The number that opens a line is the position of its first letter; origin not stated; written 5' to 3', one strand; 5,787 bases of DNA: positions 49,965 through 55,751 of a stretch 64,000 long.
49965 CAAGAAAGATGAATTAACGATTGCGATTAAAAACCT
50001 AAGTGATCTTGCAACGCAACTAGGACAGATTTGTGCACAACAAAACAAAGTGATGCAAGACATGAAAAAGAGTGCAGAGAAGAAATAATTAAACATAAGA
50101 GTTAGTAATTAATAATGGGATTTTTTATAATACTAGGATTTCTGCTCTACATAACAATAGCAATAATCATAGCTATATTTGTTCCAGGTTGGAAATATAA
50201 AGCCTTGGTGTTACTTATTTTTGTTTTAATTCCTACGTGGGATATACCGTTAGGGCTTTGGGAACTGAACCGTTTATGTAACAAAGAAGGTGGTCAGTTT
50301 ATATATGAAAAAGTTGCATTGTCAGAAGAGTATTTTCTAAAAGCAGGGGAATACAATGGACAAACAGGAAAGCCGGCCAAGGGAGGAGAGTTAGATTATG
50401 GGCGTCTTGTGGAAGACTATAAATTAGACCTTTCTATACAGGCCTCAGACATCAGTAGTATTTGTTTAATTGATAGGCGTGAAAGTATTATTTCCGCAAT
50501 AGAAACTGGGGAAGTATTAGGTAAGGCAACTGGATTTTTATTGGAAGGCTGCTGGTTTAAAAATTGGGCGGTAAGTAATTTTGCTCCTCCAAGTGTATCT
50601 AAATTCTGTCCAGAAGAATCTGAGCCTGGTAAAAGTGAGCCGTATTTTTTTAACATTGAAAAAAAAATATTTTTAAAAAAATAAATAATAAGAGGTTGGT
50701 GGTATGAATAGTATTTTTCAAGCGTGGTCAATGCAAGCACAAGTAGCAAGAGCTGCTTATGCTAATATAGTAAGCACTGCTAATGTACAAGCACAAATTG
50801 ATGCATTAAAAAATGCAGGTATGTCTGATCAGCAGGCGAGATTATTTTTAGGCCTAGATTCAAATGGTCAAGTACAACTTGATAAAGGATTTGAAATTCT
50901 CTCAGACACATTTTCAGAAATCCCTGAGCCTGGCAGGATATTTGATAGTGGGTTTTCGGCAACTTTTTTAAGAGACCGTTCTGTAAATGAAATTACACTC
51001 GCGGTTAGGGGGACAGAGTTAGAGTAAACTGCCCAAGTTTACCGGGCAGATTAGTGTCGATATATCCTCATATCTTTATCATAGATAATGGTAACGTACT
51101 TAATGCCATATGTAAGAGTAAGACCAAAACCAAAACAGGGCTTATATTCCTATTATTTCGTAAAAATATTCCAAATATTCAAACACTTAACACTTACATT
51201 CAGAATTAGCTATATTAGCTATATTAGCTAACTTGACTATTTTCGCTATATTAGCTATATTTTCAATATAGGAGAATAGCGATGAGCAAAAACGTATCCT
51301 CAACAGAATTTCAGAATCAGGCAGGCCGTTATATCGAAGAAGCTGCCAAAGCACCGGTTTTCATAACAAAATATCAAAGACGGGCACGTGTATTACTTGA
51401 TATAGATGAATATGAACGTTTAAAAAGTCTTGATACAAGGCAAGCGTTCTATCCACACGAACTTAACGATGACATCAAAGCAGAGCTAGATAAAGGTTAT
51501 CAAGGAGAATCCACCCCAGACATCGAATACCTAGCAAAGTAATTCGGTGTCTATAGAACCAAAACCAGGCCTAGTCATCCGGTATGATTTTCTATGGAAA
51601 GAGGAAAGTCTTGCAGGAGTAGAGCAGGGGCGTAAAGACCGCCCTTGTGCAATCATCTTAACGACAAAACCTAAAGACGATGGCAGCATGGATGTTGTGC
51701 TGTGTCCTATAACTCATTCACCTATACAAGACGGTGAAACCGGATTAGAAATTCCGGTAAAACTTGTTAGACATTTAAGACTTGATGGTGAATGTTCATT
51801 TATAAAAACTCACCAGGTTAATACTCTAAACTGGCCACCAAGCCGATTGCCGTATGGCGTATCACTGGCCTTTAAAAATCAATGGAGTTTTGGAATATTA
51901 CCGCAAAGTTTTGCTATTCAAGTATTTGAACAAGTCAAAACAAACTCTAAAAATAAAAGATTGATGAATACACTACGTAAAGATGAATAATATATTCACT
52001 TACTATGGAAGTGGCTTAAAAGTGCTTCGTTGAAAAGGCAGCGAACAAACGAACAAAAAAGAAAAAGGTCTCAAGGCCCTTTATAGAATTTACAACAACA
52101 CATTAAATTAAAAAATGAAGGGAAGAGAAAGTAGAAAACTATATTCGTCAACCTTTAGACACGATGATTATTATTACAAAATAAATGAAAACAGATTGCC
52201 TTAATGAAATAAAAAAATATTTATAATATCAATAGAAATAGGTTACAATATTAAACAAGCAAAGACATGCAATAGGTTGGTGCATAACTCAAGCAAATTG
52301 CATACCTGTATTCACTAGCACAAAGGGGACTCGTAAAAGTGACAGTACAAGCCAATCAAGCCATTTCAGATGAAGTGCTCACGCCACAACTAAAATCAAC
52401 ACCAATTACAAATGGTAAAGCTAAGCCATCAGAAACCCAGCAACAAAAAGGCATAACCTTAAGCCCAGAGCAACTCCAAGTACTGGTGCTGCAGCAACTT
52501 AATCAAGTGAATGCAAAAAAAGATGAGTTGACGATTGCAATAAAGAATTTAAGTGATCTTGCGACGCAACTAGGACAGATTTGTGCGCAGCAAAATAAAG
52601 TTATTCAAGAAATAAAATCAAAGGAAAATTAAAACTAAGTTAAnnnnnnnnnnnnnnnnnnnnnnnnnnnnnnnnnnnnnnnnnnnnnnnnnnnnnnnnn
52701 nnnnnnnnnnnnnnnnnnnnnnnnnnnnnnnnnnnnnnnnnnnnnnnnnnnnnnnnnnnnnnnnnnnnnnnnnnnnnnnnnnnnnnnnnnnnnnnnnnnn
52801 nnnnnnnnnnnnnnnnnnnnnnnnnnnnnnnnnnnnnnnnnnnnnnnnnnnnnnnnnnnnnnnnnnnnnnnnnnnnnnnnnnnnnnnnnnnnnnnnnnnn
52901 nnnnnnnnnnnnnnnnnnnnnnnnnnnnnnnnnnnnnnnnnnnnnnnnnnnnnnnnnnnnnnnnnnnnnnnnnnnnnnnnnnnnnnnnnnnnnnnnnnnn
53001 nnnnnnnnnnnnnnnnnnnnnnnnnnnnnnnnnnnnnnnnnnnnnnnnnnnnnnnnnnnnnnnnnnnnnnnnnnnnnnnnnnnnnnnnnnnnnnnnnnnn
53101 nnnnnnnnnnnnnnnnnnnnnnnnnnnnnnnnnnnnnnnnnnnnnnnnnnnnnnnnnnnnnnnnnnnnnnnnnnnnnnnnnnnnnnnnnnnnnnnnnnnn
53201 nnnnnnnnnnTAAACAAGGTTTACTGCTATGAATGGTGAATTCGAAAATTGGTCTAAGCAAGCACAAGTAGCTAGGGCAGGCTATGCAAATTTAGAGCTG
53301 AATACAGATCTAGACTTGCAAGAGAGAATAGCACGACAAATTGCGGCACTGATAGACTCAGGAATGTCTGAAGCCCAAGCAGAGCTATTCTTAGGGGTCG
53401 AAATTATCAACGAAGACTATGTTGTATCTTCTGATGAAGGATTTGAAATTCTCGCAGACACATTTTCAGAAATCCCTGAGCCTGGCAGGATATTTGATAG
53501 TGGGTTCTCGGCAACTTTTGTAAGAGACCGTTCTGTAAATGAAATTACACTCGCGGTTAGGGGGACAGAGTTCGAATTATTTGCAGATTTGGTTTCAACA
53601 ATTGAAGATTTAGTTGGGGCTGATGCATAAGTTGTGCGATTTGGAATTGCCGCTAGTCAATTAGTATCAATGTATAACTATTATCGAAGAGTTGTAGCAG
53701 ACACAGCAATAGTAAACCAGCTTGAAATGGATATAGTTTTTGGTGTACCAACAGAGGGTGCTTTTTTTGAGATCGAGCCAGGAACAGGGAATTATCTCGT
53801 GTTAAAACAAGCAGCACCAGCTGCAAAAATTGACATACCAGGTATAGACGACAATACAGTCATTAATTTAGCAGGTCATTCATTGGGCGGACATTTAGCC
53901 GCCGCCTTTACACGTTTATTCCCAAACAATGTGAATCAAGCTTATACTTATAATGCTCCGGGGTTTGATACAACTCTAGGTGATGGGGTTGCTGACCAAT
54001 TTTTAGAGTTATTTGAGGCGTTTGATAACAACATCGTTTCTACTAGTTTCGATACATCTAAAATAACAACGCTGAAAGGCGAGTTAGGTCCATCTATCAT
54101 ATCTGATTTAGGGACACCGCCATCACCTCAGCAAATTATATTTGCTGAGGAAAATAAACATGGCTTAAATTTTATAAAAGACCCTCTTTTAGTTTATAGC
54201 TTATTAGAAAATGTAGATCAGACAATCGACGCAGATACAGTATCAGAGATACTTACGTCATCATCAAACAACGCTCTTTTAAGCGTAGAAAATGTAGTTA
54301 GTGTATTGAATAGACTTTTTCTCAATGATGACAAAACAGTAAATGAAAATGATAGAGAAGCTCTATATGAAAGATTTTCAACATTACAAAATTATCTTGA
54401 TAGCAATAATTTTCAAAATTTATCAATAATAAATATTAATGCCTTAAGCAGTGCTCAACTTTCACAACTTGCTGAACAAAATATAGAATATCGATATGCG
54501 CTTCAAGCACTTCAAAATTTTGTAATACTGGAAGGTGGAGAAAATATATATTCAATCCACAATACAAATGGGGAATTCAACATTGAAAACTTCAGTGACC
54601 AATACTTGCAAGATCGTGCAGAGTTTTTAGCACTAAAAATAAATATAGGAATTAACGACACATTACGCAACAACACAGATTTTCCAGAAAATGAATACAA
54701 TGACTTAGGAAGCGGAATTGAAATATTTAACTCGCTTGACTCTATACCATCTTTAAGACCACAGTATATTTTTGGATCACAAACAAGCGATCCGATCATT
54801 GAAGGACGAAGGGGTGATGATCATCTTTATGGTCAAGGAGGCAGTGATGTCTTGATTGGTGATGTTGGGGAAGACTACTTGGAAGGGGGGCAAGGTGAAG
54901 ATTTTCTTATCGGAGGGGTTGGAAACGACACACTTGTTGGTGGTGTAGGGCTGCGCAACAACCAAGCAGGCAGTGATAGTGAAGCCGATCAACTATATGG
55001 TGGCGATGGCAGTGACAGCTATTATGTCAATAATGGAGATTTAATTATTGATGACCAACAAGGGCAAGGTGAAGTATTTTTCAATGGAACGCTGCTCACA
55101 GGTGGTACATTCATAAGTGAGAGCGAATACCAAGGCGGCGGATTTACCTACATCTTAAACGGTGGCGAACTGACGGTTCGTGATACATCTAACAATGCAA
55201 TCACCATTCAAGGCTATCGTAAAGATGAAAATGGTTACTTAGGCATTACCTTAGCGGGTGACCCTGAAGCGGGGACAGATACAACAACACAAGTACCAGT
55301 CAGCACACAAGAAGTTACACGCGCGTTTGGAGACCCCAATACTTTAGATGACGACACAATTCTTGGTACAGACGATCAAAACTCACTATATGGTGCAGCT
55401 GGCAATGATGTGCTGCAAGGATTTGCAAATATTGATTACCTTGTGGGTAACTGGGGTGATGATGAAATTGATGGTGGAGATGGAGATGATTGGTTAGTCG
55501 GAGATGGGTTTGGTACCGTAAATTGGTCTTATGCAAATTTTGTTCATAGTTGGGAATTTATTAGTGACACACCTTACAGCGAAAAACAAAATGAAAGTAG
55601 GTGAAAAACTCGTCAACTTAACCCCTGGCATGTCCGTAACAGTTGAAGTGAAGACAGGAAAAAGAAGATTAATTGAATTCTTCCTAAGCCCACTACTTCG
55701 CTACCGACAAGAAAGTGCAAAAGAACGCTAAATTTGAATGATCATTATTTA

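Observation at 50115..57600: Hypothesis: T1SS effectors with variable N-terminal toxin domains, each with a cognate immunity protein encoded directly upstream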

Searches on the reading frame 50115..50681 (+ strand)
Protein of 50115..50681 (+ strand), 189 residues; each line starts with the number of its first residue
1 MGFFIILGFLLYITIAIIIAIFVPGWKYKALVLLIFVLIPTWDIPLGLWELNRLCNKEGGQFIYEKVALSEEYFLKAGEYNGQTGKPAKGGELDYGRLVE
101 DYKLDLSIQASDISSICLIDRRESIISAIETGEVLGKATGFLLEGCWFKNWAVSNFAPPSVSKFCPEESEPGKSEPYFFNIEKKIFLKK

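Call 9: search_protein_families(library=pfam, proteins=[window:50115-50681:+], max_evalue=0.01)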
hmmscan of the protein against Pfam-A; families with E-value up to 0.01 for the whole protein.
window:50115-50681:+ (189 aa): 0 families

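Call 11: search_protein_families(library=ncbifam, proteins=[window:50115-50681:+], max_evalue=0.1)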
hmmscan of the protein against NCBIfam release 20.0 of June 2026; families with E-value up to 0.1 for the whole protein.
window:50115-50681:+ (189 aa): 0 families

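Call 16: list_cluster_members(proteins=[P0001, window:50115-50681:+, window:55950-56246:+, window:49789-50085:+, window:52339-52629:+, window:53634-55601:+, window:46211-47614:+])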
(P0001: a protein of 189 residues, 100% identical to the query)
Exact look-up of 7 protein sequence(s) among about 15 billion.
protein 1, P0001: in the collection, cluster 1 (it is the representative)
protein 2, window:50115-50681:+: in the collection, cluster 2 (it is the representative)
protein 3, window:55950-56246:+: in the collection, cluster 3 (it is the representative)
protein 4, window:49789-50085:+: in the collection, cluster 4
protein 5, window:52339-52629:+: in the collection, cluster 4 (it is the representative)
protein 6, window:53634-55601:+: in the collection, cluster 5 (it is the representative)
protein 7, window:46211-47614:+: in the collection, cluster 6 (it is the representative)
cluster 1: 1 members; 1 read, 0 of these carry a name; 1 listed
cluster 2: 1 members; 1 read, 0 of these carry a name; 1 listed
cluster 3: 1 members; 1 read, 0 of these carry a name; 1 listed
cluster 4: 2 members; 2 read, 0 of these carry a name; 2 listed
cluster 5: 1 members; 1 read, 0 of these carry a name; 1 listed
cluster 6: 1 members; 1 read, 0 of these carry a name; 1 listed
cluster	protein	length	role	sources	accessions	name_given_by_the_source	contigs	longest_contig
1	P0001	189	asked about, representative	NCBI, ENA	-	-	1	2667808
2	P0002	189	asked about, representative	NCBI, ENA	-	-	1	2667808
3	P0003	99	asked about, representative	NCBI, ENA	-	-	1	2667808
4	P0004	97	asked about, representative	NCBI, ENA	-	-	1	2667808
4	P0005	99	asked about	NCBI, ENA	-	-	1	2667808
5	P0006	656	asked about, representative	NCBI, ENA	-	-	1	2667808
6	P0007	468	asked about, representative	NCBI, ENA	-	-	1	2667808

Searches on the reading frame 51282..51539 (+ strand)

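Call 71: search_protein_families(library=pfam, proteins=[window:51282-51539:+], max_evalue=0.001)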
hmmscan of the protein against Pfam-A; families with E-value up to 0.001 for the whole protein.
window:51282-51539:+ (86 aa): 1 family
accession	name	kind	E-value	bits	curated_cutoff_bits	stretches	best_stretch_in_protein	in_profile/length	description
PF02604.26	PhdYeFM_antitox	-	2.3e-08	34.1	29.8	1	3-50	2-51/74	Antitoxin Phd_YefM, type II toxin-antitoxin system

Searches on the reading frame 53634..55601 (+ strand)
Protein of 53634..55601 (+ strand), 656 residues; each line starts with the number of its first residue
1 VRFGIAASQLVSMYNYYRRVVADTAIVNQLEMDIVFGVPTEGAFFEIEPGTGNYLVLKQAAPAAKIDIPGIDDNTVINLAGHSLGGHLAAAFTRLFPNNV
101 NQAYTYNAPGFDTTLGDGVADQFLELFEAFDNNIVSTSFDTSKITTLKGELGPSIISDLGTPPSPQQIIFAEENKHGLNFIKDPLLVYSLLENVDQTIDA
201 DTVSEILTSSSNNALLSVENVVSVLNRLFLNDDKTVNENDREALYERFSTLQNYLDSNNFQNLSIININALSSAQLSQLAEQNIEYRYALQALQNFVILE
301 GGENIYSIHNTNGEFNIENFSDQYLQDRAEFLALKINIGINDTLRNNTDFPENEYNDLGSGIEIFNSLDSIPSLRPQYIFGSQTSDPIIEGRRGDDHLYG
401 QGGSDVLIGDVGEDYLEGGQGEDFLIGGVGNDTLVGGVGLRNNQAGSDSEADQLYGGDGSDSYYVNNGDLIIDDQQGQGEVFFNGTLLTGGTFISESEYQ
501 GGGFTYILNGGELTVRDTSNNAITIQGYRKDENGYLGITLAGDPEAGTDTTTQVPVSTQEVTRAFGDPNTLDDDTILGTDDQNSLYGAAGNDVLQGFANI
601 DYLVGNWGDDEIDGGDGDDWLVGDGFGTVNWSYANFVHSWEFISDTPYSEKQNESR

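Call 9: search_protein_families(library=pfam, proteins=[window:53634-55601:+], max_evalue=0.01)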
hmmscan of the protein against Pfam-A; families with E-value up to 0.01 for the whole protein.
window:53634-55601:+ (656 aa): 1 family
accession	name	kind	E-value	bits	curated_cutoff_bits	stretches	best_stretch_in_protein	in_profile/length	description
PF00353.25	HemolysinCabind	-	3.3e-15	56.1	23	2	388-416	8-36/36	RTX calcium-binding nonapeptide repeat (4 copies)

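Call 11: search_protein_families(library=ncbifam, proteins=[window:53634-55601:+], max_evalue=0.1)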
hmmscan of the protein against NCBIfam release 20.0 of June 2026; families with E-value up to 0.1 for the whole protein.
window:53634-55601:+ (656 aa): 7 families
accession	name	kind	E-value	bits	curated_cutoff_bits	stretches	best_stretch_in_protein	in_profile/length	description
NF033943.0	RTX_toxin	subfamily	1.5e-15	56.5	1000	2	378-486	688-793/930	RTX family hemolysin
NF046115.1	Ca_rpt_SMc04171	equivalog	1.7e-11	44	625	1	382-439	428-485/574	SMc04171 family calcium-binding repeat protein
NF033203.1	entero_EhxA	exception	5.9e-07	28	2000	2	385-487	728-826/997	enterohemolysin EhxA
NF053766.1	ZapA_metallo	exception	1.1e-05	24.7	940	2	572-622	338-388/483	ZapA family metalloprotease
NF035945.1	Zn_serralysin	subfamily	3e-05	23.4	500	3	386-425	328-367/462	serralysin family metalloprotease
NF050046.1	PueAB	exception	0.0028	16.1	670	1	377-425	370-417/616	polyurethane esterase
NF052454.1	BtaGlycanEglC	equivalog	0.069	12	700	1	377-424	101-149/459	endo-1,3-1,4-beta-glycanase EglC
